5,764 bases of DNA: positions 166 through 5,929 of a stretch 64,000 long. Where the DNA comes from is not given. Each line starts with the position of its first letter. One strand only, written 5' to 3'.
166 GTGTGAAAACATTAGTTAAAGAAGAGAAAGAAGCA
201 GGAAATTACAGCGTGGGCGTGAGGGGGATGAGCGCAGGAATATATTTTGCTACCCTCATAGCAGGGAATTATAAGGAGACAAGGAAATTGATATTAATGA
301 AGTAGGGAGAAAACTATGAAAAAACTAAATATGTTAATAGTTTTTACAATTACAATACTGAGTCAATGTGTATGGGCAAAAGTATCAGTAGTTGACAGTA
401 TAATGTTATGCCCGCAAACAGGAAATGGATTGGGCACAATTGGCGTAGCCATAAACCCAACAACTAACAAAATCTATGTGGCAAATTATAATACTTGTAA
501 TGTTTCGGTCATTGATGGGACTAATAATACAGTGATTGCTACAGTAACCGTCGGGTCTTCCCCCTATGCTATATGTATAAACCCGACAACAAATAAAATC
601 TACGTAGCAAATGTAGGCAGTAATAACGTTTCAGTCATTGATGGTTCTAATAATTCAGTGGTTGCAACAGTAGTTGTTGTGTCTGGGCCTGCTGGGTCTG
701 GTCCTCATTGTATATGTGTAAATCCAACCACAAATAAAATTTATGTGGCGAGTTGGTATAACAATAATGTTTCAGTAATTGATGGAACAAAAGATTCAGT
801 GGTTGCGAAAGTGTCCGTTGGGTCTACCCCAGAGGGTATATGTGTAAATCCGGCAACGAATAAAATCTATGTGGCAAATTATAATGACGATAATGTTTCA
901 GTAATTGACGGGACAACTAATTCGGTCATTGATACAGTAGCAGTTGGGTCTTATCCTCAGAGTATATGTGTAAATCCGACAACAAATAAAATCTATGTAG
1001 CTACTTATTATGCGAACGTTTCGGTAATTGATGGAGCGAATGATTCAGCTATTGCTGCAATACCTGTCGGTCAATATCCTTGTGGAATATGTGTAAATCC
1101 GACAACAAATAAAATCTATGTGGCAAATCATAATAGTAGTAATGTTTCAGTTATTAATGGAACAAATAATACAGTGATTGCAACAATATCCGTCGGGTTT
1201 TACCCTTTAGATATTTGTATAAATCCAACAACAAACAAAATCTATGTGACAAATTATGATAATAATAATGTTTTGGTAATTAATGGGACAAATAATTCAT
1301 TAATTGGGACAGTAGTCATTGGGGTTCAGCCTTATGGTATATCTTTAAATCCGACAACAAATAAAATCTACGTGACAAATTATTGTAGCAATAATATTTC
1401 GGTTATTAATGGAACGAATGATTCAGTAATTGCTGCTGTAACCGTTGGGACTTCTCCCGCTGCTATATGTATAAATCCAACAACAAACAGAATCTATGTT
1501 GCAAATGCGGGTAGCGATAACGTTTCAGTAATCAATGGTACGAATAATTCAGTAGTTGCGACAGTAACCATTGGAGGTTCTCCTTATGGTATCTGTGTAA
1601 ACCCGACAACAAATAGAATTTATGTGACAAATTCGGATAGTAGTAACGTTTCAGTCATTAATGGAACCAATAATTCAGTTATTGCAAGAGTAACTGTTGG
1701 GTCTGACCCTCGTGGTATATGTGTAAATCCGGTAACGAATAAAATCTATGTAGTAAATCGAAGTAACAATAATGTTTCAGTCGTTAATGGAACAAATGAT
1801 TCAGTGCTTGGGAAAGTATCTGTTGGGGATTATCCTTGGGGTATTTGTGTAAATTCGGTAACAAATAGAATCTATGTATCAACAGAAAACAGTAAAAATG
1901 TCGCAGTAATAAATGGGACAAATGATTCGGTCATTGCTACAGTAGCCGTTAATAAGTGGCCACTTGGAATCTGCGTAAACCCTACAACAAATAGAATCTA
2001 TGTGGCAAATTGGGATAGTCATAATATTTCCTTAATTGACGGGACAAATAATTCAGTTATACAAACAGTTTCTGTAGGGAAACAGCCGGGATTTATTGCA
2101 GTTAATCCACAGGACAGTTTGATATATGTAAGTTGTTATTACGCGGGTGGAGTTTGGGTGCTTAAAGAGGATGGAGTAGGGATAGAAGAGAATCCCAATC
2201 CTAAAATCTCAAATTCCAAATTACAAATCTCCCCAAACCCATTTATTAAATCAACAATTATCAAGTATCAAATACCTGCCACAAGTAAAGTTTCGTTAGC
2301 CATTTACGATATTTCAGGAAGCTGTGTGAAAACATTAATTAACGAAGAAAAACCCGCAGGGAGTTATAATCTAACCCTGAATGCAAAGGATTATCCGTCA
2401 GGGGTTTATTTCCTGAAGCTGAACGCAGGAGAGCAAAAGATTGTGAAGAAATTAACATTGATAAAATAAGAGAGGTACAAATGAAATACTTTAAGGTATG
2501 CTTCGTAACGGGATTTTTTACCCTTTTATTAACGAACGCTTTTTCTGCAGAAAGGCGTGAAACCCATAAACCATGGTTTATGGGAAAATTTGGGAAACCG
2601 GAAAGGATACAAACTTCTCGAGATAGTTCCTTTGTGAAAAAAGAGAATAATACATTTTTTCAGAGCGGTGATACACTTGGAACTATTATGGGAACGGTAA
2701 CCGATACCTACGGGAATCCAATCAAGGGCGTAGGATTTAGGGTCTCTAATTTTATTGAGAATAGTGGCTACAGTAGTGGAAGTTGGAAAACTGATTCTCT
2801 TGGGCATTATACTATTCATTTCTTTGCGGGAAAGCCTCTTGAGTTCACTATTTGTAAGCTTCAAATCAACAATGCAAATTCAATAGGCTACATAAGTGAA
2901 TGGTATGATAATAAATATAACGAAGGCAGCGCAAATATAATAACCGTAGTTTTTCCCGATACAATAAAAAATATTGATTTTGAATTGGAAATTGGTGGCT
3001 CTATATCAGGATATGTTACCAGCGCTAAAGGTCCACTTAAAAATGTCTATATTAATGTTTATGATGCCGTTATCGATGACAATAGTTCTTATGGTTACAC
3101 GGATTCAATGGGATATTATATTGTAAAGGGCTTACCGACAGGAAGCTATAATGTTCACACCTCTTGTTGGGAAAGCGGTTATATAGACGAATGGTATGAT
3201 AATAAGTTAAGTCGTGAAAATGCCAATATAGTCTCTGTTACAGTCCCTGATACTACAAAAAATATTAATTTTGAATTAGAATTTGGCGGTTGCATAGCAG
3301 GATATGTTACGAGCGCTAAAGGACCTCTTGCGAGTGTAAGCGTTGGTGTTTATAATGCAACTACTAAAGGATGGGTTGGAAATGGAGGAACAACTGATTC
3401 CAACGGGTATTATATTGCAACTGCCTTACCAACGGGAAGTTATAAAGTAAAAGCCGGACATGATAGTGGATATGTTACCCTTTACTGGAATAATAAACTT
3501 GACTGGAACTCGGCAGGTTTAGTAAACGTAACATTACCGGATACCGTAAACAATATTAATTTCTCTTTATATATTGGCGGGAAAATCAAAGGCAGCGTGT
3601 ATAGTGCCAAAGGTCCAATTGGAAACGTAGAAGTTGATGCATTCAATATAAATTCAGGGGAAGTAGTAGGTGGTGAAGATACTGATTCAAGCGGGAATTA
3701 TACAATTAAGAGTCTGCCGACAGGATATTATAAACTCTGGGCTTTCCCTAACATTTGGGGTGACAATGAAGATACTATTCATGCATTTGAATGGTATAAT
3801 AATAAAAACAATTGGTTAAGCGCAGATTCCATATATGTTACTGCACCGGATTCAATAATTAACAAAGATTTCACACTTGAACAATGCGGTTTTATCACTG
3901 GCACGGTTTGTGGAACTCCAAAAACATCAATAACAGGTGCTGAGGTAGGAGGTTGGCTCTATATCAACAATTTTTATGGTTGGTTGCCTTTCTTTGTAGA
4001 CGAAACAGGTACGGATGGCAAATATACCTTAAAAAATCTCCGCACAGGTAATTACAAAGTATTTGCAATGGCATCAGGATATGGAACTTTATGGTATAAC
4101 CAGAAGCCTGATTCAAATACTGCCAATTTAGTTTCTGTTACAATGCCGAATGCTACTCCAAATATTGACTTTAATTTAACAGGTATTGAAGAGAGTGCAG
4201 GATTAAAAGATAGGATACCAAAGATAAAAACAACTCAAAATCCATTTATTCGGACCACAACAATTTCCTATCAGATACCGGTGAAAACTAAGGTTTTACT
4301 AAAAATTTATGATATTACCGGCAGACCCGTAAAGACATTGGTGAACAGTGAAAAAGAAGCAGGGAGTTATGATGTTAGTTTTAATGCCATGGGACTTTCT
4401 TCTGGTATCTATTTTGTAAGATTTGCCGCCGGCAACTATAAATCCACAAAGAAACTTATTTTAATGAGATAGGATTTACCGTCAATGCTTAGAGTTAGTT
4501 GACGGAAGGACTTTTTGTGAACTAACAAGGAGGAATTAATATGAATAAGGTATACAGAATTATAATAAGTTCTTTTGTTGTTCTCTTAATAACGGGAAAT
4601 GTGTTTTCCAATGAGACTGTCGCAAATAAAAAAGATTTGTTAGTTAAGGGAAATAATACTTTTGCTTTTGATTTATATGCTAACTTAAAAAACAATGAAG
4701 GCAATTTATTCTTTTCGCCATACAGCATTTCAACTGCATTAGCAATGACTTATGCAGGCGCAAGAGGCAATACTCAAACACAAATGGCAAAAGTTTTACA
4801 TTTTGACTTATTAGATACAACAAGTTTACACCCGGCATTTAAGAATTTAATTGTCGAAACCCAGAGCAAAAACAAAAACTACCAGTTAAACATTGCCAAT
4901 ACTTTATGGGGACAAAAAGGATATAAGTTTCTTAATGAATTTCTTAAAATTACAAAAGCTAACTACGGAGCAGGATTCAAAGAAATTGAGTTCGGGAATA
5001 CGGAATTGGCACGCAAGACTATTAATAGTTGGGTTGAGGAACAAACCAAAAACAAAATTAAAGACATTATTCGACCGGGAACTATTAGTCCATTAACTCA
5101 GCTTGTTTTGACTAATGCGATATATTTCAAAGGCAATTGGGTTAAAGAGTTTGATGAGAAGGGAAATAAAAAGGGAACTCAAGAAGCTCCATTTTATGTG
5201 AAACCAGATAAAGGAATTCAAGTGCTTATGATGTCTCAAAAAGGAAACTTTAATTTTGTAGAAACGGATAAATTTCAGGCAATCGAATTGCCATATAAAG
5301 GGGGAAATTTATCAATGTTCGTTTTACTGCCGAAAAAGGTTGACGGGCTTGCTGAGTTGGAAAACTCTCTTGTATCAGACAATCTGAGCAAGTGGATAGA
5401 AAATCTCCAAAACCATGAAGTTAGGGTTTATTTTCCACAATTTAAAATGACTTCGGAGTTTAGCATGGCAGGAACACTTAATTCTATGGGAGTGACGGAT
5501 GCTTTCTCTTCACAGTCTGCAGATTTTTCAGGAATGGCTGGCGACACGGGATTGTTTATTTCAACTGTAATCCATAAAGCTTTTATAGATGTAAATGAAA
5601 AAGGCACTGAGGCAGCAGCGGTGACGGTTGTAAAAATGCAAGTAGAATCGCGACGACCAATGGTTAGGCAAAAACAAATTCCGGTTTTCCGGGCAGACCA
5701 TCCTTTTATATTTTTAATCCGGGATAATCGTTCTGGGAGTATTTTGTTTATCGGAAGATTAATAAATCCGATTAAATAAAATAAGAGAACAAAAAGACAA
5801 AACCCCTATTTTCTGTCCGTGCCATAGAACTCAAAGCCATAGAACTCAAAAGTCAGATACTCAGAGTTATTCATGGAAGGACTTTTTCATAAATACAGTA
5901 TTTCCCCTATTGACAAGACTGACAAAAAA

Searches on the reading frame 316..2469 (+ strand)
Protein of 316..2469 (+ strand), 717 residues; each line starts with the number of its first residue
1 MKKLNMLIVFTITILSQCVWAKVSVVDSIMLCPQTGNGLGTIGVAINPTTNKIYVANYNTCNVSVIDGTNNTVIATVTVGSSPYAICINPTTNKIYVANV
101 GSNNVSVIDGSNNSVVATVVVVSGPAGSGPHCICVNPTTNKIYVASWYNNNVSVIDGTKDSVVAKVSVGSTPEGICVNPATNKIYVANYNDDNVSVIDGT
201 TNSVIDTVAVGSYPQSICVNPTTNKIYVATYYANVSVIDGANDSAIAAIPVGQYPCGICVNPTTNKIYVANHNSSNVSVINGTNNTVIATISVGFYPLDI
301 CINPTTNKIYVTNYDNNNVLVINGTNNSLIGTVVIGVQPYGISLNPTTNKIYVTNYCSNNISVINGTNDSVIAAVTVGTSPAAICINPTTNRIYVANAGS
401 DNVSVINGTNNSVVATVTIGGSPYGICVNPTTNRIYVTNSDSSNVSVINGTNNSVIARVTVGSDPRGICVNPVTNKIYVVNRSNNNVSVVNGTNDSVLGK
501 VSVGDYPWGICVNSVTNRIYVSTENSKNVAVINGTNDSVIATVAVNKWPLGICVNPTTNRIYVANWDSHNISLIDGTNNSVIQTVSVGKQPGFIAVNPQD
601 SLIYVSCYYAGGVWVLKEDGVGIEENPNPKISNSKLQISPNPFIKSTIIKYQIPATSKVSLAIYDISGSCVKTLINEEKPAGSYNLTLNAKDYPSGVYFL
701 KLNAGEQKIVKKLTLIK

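Call 20: search_protein_families(library=pfam, proteins=[window:316-2469:+], max_evalue=0.001)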
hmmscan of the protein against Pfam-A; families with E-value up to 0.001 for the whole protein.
window:316-2469:+ (717 aa): 12 families
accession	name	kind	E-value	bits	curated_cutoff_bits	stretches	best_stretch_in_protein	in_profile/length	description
PF01436.27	NHL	-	8.7e-40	133.2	20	0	548-571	3-25/28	NHL repeat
PF21783.3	YNCE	-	4.9e-19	69.3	27.1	2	265-553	40-332/339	YNCE-like beta-propeller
PF10282.15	Lactonase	-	3.9e-18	66.2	21.7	0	44-156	91-219/344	Lactonase, 7-bladed beta-propeller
PF25174.1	Beta-prop_THOC3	-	6.8e-18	65.1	305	2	132-256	51-174/272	THOC3 beta-propeller domain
PF23414.1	Beta-prop_EML_2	-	1.5e-15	57.7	90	0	424-502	2-78/266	Echinoderm microtubule-associated protein second beta-propeller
PF18962.6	Por_Secre_tail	-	3.9e-11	43.5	27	1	638-713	1-73/75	Secretion system C-terminal sorting domain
PF02239.22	Cytochrom_D1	-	1e-08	34.6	25.5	0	97-209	9-116/368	Cytochrome D1 heme domain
PF01731.26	Arylesterase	-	1e-07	32.5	21.3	0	166-197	50-81/86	Arylesterase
PF24233.1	DUF7446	-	1.2e-06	28.7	24.1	0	42-62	2-22/70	Family of unknown function (DUF7446)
PF25339.1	C2_C2CD3_N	-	1.4e-06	28.6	27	0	424-486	69-131/145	N-terminal C2 domain of C2CD3 protein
PF13570.13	Beta-prop_ACSF4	-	1.6e-06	28.2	133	1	139-291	19-171/329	Beta-alanine-activating enzyme, beta-propeller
PF16819.11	DUF5074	-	0.00034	20.2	27.2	0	252-290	291-337/353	Domain of unknown function (DUF5074)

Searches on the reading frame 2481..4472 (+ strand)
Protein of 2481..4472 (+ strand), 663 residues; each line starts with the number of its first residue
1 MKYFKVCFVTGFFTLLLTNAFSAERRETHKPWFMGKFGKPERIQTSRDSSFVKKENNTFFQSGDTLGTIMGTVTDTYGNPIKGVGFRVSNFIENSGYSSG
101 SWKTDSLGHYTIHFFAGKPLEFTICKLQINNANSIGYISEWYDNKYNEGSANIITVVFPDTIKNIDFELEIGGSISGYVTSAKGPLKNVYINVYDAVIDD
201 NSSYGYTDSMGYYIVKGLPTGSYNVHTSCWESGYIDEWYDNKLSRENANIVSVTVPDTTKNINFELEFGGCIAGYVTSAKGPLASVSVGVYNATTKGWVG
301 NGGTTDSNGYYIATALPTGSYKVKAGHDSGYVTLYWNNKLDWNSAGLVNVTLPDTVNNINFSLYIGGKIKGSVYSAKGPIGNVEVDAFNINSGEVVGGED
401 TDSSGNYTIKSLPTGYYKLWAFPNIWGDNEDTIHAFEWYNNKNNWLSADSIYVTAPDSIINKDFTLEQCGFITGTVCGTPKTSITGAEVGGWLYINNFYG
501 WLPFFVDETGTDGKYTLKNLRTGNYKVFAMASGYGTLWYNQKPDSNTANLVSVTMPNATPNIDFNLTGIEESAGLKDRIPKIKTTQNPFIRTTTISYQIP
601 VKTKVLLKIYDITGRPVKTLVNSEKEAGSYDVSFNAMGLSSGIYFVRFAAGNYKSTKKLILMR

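Call 20: search_protein_families(library=pfam, proteins=[window:2481-4472:+], max_evalue=0.001)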
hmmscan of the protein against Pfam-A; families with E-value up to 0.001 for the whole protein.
window:2481-4472:+ (663 aa): 6 families
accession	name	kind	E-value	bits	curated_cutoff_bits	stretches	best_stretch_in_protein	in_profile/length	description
PF13620.12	CarboxypepD_reg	-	1.7e-33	115.2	32.3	4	272-333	2-61/82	Carboxypeptidase regulatory-like domain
PF13715.12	CarbopepD_reg_2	-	2.6e-15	56.7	32.2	0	272-355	1-79/88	CarboxypepD_reg-like domain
PF17210.9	SdrD_B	-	1.8e-12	47.9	29.7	0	283-333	24-72/112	SdrD B-like domain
PF18962.6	Por_Secre_tail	-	2.6e-09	37.7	27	1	587-660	4-74/75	Secretion system C-terminal sorting domain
PF17802.7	SpaA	-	7e-09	36.2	23.1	0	182-235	11-67/91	Prealbumin-like fold domain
PF11974.14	bMG3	-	0.00041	20.7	34.9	0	378-412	26-59/103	Bacterial alpha-2-macroglobulin MG3 domain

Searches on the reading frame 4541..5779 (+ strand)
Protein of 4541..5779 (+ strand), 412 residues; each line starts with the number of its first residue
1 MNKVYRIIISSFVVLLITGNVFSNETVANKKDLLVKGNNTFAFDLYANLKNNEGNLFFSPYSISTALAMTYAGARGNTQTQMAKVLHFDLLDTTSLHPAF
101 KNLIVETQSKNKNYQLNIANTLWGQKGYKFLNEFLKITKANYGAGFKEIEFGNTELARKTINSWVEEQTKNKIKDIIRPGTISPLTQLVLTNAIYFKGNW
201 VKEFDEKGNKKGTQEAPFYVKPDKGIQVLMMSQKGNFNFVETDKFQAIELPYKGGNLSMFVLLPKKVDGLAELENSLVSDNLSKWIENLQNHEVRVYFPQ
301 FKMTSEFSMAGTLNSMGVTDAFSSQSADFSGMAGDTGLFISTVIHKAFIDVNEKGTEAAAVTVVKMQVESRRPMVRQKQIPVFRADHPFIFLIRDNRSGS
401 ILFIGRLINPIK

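Call 20: search_protein_families(library=pfam, proteins=[window:4541-5779:+], max_evalue=0.001)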
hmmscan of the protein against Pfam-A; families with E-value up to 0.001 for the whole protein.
window:4541-5779:+ (412 aa): 1 family
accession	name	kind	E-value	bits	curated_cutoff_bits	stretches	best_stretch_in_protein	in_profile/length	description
PF00079.25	Serpin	-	1.2e-127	426.6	27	1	37-410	2-370/370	Serpin (serine protease inhibitor)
